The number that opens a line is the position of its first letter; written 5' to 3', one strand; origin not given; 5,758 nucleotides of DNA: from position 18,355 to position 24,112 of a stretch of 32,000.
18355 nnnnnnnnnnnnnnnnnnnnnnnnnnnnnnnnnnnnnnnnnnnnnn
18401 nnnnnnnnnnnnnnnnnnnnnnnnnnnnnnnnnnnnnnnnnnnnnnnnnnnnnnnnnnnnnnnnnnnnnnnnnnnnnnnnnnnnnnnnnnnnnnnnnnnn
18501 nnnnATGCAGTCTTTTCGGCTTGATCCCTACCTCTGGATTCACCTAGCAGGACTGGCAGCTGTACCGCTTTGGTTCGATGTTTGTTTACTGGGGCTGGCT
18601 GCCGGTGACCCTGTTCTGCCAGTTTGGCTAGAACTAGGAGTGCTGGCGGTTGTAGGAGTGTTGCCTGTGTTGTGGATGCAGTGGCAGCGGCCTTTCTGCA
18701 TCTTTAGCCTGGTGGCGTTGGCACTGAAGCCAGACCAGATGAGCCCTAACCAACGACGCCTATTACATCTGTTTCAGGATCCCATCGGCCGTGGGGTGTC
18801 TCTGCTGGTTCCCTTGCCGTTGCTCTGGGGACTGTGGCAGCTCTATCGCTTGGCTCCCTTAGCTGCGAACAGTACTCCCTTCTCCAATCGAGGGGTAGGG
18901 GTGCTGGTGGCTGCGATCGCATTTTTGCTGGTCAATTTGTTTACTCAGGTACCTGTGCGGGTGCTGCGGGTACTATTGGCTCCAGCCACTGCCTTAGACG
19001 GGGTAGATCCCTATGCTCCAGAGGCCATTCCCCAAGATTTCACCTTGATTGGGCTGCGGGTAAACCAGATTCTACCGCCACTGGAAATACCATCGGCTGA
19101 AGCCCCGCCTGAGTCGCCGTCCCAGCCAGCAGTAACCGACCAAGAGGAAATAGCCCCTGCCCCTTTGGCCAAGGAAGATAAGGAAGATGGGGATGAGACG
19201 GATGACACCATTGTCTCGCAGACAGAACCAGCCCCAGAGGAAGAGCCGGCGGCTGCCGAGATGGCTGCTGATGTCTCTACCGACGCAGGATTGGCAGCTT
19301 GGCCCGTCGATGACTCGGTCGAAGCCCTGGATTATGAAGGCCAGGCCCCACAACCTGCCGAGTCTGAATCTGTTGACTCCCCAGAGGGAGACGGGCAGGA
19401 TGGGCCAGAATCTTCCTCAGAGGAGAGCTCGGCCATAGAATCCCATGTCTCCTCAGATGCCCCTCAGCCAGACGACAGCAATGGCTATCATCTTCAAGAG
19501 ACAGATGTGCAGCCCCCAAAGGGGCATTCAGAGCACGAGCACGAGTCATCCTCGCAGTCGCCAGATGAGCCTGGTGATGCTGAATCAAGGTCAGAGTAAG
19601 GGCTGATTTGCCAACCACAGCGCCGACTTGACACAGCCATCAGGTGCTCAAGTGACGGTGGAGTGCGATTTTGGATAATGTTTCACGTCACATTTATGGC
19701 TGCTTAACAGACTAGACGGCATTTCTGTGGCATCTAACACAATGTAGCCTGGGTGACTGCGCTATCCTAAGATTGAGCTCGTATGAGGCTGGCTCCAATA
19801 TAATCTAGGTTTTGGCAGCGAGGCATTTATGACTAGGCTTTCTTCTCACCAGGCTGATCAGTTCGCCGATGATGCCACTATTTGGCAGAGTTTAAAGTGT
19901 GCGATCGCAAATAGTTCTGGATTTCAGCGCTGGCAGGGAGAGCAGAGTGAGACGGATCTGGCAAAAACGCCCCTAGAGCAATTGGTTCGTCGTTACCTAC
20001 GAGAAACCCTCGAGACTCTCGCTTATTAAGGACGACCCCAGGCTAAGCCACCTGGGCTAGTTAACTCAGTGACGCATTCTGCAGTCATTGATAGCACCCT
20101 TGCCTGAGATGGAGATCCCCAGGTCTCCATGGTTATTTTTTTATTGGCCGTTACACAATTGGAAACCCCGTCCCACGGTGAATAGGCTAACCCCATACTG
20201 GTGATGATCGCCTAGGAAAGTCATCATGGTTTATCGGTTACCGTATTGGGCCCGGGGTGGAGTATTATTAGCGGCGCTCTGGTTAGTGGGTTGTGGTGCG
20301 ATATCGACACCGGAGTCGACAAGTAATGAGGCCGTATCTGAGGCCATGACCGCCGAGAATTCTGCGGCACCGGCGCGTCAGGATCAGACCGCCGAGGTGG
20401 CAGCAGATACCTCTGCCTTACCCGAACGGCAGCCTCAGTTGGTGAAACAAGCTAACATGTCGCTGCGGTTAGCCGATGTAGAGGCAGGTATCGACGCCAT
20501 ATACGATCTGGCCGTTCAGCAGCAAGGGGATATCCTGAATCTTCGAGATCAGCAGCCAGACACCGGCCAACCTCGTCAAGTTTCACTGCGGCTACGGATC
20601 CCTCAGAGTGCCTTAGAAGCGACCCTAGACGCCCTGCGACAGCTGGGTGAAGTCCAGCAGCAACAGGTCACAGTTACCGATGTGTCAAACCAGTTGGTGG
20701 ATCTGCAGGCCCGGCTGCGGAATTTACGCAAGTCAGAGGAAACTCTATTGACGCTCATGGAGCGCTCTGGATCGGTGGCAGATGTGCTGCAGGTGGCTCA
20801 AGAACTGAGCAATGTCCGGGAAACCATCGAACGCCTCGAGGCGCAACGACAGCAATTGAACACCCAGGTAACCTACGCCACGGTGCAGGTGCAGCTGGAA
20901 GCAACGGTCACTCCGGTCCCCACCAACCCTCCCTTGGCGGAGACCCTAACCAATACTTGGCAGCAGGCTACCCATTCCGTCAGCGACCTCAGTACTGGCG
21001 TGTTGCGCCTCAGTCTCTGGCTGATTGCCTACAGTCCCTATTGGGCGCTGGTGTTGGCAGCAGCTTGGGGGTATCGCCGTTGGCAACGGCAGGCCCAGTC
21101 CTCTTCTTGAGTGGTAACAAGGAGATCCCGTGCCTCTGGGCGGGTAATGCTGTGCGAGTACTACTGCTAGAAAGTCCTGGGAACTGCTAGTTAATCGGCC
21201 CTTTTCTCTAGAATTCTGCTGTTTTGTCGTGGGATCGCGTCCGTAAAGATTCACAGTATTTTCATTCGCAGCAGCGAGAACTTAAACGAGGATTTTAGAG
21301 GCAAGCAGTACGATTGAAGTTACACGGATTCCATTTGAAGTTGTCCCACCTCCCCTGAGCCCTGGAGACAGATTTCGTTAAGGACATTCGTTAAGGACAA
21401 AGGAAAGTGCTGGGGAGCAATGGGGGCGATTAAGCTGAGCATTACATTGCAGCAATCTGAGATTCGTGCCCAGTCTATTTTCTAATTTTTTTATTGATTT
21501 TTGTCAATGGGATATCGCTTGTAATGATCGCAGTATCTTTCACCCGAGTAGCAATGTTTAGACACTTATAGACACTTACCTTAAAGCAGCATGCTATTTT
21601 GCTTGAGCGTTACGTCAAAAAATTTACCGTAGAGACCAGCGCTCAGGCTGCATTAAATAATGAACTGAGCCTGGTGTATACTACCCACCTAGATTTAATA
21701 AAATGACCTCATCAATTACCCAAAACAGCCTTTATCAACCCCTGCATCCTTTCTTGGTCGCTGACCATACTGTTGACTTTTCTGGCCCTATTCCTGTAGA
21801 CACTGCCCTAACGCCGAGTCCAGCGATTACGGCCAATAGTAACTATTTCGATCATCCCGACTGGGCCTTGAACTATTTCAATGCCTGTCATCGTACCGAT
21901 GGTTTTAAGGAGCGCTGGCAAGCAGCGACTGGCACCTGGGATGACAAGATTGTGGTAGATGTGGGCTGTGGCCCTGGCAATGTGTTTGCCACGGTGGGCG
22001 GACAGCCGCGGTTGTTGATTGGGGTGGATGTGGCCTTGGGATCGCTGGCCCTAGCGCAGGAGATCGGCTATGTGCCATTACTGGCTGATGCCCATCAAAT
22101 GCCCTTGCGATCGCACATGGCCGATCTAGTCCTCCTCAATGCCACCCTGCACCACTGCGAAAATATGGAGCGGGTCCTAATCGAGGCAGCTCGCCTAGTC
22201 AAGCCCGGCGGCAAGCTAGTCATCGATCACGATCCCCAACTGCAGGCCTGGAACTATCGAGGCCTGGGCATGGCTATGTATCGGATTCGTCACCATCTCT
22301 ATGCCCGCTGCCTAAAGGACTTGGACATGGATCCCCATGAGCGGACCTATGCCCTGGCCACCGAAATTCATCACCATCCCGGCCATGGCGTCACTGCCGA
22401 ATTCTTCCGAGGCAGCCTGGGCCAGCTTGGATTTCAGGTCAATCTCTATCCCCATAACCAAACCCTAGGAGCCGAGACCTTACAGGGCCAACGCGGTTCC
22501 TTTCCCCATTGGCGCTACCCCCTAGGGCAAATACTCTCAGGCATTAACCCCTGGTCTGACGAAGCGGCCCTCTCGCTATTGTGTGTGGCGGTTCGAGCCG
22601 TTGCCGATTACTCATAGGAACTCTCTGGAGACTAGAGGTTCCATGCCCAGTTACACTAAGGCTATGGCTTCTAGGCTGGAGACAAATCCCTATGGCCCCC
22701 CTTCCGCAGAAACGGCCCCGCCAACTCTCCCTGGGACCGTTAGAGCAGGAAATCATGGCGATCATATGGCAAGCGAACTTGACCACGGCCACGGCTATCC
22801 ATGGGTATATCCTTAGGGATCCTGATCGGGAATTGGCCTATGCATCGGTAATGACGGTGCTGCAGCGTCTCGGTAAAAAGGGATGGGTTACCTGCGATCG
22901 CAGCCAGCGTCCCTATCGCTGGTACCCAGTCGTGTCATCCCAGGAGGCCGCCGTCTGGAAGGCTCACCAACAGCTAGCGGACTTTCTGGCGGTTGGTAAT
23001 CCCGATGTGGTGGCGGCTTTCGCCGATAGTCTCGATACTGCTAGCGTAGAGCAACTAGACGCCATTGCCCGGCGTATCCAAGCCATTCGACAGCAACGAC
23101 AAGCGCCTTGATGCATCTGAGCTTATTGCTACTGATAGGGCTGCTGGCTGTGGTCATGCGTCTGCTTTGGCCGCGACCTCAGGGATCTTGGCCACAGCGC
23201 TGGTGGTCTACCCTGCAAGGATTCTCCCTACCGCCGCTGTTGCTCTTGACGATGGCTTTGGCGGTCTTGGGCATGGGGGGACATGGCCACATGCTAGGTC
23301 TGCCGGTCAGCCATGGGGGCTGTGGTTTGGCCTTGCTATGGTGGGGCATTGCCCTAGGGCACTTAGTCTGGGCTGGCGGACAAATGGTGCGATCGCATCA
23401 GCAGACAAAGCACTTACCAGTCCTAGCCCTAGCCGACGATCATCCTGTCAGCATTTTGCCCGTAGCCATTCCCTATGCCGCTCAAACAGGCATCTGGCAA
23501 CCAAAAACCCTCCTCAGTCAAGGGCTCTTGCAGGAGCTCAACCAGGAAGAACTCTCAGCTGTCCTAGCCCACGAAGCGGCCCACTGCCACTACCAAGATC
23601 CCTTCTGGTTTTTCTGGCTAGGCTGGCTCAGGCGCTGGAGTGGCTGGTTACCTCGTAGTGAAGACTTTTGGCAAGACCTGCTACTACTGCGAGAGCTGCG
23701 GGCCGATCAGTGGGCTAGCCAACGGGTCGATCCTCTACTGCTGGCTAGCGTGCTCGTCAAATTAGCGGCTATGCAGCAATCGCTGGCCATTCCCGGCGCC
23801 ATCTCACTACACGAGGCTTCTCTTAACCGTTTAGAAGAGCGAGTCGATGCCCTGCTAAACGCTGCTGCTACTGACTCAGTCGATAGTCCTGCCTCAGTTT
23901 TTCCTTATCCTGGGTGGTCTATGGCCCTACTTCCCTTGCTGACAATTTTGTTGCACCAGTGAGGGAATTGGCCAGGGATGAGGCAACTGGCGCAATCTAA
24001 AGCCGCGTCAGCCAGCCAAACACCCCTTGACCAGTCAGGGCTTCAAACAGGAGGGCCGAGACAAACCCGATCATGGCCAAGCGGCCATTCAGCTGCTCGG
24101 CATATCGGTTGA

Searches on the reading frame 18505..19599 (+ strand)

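Call 55: search_protein_families(library=ncbifam, proteins=[window:18505-19599:+], max_evalue=0.01)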
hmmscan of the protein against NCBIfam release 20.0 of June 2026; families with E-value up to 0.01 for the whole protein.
window:18505-19599:+ (364 aa): 1 family
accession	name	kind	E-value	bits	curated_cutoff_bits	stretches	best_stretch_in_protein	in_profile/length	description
NF033183.2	colliding_TM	subfamily_domain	8.3e-71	237.5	90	1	7-191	2-188/188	low-complexity tail membrane protein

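Call 56: search_protein_families(library=padloc, proteins=[window:18505-19599:+], max_evalue=0.01)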
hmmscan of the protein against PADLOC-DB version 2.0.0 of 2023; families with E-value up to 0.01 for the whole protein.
window:18505-19599:+ (364 aa): 0 families

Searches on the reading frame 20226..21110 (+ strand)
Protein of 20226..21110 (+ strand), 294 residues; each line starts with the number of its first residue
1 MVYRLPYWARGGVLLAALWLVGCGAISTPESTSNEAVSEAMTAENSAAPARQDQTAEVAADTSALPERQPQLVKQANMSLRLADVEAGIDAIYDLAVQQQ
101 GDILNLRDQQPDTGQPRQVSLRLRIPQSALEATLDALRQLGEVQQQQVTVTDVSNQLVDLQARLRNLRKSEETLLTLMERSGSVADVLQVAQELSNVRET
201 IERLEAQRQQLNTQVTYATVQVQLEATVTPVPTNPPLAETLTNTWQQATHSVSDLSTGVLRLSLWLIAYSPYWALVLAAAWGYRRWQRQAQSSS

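Call 22: search_protein_families(library=pfam, proteins=[window:20226-21110:+], max_evalue=0.01)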
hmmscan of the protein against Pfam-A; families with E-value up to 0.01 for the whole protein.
window:20226-21110:+ (294 aa): 2 families
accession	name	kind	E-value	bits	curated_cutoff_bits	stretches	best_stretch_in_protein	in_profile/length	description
PF14257.11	DUF4349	-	1.4e-50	172.1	27.7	1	71-282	2-210/213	Domain of unknown function (DUF4349)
PF14394.12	DUF4423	-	0.0052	17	30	1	103-158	29-82/165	Domain of unknown function (DUF4423)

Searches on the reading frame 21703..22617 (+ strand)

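Call 22: search_protein_families(library=pfam, proteins=[window:21703-22617:+], max_evalue=0.01)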
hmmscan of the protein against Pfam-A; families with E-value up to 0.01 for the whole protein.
window:21703-22617:+ (304 aa): 5 families
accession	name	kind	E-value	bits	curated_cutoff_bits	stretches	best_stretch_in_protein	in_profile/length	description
PF08241.18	Methyltransf_11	-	6.4e-18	65.6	21.2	1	85-174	1-95/95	Methyltransferase domain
PF13649.12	Methyltransf_25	-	4.7e-12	46.9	27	1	84-170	1-97/97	Methyltransferase domain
PF08242.18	Methyltransf_12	-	2.5e-09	38.2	30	1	85-172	1-98/98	Methyltransferase domain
PF13847.12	Methyltransf_31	-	8.9e-09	35.6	27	1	81-176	4-111/145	Methyltransferase domain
PF13489.12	Methyltransf_23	-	5.1e-08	33.2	27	1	81-196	23-138/164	Methyltransferase domain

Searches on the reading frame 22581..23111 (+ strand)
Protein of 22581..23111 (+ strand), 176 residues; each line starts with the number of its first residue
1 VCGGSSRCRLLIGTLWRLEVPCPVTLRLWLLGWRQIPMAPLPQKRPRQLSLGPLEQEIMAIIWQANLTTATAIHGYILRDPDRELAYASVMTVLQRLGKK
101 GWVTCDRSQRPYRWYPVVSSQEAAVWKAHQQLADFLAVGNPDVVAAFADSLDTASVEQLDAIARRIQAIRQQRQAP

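Call 22: search_protein_families(library=pfam, proteins=[window:22581-23111:+], max_evalue=0.01)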
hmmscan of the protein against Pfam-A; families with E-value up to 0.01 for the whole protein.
window:22581-23111:+ (176 aa): 1 family
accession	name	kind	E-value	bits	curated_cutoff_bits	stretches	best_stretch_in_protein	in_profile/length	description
PF03965.22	Penicillinase_R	-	1.4e-25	90.4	22.6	1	51-167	1-114/115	Penicillinase repressor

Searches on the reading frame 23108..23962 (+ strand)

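Call 22: search_protein_families(library=pfam, proteins=[window:23108-23962:+], max_evalue=0.01)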
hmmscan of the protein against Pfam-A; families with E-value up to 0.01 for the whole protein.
window:23108-23962:+ (284 aa): 2 families
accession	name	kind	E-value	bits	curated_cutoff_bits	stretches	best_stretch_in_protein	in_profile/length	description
PF01435.24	Peptidase_M48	-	7.2e-07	29.6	20.3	1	122-164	36-80/186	Peptidase family M48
PF05569.17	Peptidase_M56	-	6.4e-06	26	31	1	125-167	169-211/296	BlaR1 peptidase M56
